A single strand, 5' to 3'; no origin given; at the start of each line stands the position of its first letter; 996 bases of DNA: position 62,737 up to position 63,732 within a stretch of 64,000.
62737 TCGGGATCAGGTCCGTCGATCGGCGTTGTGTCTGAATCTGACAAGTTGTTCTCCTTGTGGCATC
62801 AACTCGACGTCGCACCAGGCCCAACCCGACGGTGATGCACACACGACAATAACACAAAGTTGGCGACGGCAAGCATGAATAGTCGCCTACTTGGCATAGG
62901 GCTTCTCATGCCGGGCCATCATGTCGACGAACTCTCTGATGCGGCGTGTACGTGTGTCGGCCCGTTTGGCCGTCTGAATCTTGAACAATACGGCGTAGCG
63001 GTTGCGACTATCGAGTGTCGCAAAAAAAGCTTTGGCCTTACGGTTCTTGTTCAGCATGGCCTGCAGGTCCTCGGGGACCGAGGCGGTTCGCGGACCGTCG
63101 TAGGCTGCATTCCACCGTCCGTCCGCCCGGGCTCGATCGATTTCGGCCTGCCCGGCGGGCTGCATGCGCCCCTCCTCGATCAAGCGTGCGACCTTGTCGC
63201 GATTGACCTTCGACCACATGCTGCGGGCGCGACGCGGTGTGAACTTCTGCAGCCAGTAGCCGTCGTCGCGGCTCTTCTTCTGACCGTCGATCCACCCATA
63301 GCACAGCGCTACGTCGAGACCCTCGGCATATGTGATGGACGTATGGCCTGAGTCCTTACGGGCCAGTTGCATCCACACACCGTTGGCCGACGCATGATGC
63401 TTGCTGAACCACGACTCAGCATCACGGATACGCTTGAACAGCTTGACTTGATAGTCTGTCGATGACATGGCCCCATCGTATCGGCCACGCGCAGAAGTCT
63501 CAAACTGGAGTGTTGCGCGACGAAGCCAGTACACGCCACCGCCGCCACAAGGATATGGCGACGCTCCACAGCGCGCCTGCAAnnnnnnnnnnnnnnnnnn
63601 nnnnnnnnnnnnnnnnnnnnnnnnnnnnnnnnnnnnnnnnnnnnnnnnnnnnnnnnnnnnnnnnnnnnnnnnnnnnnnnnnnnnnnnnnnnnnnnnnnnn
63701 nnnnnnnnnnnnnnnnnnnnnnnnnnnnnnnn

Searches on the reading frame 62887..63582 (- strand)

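Call 33: search_protein_families(library=pfam, proteins=[window:62887-63582:-], max_evalue=0.0001)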
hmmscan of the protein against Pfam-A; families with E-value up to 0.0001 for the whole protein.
window:62887-63582:- (231 aa): 1 family
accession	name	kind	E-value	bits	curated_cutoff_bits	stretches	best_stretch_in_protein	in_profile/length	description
PF13376.11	OmdA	-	3.2e-20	72.3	25.6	1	167-224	2-59/60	Bacteriocin-protection, YdeI or OmpD-Associated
